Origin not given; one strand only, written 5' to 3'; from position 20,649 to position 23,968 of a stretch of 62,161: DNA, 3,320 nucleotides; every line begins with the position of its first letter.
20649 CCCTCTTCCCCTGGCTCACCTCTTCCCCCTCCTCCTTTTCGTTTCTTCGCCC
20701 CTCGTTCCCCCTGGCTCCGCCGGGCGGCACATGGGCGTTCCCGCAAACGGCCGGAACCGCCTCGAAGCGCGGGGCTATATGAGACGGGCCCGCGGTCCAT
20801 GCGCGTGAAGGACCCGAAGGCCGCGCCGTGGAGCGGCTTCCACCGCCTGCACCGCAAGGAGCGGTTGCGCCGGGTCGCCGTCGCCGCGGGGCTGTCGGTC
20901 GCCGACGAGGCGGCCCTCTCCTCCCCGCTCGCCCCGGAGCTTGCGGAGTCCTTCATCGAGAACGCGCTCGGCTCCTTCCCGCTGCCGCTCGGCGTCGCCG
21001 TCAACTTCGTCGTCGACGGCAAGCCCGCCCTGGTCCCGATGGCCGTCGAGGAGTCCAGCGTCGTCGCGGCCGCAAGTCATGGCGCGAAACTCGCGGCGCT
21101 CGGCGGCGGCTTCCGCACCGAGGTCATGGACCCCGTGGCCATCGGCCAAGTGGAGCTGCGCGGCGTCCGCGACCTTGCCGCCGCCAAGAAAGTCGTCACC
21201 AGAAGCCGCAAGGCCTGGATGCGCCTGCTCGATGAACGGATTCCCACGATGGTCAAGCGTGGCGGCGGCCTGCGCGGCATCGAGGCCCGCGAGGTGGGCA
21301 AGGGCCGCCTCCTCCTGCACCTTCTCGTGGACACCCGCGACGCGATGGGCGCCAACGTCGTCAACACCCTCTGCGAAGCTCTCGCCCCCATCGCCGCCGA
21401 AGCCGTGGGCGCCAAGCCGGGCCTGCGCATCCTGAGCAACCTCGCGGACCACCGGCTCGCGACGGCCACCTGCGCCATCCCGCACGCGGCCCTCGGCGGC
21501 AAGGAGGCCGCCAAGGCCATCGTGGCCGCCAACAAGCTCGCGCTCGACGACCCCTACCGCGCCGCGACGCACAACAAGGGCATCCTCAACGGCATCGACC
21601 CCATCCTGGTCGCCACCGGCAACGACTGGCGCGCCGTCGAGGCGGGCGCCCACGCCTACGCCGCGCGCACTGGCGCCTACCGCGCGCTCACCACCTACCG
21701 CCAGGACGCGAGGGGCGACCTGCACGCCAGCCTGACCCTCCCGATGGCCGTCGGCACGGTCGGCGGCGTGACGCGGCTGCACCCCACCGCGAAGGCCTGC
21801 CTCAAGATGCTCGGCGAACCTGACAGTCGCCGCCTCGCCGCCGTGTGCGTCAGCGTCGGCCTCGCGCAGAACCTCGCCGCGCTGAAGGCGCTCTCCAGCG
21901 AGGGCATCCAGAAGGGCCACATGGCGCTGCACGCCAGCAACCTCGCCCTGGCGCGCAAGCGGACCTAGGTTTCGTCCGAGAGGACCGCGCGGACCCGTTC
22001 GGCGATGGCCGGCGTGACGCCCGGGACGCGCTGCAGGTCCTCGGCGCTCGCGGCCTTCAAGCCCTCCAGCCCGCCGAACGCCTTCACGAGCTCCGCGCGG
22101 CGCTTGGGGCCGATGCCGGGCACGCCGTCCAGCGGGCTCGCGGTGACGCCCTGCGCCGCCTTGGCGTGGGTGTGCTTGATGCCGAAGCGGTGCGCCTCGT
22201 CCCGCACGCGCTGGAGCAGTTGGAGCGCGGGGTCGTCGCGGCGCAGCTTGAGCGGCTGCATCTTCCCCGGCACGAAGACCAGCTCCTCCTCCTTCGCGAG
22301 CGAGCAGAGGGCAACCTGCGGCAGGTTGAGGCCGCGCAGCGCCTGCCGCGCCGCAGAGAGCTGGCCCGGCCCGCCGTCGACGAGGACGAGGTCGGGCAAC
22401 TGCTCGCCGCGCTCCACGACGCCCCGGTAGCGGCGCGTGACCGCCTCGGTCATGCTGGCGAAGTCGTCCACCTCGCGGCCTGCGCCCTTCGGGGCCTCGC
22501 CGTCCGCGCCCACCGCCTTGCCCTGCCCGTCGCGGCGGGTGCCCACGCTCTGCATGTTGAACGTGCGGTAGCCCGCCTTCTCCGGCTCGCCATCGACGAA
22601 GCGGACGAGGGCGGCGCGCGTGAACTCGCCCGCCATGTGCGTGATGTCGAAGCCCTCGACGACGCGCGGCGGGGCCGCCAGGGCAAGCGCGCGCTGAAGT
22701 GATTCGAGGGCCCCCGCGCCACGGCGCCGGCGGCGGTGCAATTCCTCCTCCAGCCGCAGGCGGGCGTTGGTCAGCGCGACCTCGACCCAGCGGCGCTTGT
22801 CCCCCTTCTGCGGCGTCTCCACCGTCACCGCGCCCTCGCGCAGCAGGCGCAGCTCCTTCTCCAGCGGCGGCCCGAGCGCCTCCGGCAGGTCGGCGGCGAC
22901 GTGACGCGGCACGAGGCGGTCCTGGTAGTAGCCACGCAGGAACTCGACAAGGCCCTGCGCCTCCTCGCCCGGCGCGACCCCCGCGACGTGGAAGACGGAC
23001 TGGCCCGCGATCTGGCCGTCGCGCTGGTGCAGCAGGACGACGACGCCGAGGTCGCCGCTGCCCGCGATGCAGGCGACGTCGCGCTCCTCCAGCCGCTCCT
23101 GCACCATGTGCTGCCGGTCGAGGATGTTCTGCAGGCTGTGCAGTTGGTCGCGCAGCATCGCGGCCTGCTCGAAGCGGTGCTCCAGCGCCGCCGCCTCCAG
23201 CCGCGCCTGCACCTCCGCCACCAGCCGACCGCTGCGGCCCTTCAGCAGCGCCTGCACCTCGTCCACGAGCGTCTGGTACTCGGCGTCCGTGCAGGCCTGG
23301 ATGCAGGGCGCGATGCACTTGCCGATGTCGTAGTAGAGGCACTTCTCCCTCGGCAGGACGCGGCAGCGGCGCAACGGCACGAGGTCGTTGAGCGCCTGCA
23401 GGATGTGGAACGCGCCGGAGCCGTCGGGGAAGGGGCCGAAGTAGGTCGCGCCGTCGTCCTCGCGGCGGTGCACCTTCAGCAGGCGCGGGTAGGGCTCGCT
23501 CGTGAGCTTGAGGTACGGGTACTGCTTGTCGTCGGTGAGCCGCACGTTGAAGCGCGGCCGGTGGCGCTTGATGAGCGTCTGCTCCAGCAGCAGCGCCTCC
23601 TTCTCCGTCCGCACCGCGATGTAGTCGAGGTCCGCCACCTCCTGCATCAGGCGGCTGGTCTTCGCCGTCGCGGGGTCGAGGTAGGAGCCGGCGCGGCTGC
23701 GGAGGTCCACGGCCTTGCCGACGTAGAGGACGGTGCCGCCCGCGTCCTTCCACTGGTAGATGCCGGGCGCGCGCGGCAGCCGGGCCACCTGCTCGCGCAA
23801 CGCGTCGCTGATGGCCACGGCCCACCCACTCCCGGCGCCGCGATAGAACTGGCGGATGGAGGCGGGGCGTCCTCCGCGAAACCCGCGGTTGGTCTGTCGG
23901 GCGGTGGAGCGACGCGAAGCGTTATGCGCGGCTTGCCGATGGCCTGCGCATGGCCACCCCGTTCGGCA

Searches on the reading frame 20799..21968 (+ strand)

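Call 33: search_protein_families(library=pfam, proteins=[window:20799-21968:+])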
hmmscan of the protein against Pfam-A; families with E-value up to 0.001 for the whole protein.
window:20799-21968:+ (389 aa): 1 family
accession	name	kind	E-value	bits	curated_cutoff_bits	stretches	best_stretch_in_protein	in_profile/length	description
PF00368.23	HMG-CoA_red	-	4.1e-100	335.8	27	1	35-379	15-368/368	Hydroxymethylglutaryl-coenzyme A reductase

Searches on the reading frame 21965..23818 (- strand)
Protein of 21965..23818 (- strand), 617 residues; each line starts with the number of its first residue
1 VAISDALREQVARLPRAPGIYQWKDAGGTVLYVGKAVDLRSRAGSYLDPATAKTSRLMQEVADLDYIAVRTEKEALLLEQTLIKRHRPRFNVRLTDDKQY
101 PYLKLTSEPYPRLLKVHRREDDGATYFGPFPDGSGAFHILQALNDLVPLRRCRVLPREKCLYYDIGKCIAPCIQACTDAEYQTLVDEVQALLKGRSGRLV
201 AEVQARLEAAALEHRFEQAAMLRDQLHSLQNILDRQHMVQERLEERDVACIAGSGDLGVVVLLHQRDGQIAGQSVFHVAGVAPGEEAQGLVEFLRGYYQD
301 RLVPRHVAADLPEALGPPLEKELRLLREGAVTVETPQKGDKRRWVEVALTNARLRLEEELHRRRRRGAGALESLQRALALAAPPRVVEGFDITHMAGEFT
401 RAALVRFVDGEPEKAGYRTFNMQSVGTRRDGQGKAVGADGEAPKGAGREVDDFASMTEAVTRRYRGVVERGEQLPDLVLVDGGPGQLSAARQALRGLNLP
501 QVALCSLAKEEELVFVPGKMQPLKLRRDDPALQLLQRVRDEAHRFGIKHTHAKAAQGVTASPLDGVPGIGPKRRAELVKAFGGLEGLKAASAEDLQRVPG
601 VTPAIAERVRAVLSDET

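Call 33: search_protein_families(library=pfam, proteins=[window:21965-23818:-])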
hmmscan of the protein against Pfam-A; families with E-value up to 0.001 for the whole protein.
window:21965-23818:- (617 aa): 9 families
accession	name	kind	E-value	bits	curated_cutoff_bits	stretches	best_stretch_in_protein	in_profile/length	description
PF08459.17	UvrC_RNaseH_dom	-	4.4e-43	147.3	22.3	2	450-547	54-159/159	UvrC RNAse H endonuclease domain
PF22920.2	UvrC_RNaseH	-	1.6e-17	64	24.3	1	245-358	1-115/116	UvrC Ribonuclease H-like domain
PF14520.12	HHH_5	-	2.9e-10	40.9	27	1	562-612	3-54/57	Helix-hairpin-helix domain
PF01541.30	GIY-YIG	-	6.7e-09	36.4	22.6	1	18-89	2-76/78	GIY-YIG catalytic domain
PF12826.13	HHH_2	-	4.3e-08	33.7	27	1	565-616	7-58/64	Helix-hairpin-helix motif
PF00633.29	HHH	-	9.9e-08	31.9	24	1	584-611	2-29/30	Helix-hairpin-helix motif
PF02151.25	UVR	-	0.00026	21.1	21.5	1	198-231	2-35/36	UvrB/uvrC motif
PF01367.25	5_3_exonuc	-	0.00029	21.7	40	0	553-592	10-49/97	5'-3' exonuclease, C-terminal SAM fold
PF24348.1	DUF7508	-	0.00062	20.3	26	0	8-42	12-45/79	Domain of unknown function (DUF7508)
